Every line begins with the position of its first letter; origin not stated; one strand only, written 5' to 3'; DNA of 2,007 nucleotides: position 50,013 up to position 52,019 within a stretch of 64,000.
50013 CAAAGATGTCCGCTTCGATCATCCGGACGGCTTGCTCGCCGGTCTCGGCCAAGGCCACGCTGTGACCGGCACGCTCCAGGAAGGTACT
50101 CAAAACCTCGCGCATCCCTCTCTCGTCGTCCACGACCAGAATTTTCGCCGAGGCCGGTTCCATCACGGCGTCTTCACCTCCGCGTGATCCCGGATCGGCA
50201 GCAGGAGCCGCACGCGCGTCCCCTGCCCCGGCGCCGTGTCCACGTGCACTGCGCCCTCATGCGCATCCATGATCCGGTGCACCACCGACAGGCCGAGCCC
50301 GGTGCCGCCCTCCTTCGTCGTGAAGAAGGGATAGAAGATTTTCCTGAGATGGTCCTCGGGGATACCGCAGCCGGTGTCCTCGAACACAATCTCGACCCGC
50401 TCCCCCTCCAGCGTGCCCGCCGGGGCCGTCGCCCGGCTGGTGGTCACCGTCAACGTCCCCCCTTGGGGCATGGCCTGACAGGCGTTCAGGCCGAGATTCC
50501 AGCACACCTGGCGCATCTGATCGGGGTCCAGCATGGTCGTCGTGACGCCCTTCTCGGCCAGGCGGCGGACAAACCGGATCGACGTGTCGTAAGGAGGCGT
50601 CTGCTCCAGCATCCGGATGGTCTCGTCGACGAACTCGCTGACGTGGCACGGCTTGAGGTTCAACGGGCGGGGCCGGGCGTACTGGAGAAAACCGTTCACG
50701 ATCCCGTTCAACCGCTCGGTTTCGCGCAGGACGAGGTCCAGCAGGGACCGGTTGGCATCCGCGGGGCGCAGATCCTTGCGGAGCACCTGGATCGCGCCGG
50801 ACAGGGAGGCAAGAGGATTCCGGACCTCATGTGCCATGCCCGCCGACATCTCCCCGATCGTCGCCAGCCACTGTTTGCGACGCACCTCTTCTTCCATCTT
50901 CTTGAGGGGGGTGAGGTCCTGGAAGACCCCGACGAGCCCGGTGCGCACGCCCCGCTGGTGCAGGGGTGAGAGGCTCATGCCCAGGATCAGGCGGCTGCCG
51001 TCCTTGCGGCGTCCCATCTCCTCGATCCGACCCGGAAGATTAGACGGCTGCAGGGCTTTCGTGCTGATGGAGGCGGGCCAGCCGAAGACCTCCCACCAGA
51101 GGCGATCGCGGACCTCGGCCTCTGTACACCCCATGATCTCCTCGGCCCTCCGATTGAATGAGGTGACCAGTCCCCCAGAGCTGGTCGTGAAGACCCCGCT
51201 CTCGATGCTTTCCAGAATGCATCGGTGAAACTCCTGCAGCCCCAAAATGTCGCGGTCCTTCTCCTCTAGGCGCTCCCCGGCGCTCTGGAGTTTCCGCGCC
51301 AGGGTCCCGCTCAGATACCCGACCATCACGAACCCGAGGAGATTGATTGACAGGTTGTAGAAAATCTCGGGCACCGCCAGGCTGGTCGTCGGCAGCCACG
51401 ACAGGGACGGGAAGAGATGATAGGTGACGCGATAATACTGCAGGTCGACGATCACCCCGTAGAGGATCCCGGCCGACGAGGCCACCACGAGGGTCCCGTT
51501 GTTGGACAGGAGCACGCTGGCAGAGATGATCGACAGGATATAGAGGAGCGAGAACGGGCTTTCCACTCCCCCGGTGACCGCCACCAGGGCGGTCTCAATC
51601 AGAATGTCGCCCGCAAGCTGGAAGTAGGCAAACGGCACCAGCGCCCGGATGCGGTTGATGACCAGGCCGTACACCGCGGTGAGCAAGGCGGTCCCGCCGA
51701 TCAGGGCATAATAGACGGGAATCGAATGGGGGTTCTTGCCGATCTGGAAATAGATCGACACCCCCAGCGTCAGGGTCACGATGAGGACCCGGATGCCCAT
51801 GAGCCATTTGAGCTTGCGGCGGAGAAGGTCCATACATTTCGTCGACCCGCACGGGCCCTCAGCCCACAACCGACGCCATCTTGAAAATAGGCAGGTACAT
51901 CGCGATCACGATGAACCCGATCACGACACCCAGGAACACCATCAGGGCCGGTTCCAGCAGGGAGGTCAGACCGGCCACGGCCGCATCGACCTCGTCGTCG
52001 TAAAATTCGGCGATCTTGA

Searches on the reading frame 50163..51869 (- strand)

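Call 61: search_protein_families(library=pfam, proteins=[window:50163-51869:-], max_evalue=0.00001)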
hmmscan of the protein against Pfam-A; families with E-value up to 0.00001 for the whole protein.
window:50163-51869:- (568 aa): 5 families
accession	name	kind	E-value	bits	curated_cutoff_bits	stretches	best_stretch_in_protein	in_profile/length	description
PF02518.31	HATPase_c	-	1.1e-26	93.8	26.4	1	448-560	2-110/111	Histidine kinase-, DNA gyrase B-, and HSP90-like ATPase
PF00512.31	HisKA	-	1.6e-14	54.1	26.9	1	339-400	3-63/66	His Kinase A (phospho-acceptor) domain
PF25323.1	6TM_PilS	-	4.1e-11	43.4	27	1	18-199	9-187/189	PilS-like transmembrane domain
PF13426.13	PAS_9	-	9.9e-07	29.4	27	1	225-320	3-102/103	PAS domain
PF08448.16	PAS_4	-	8.2e-06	26.5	23.1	0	219-322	1-108/110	PAS fold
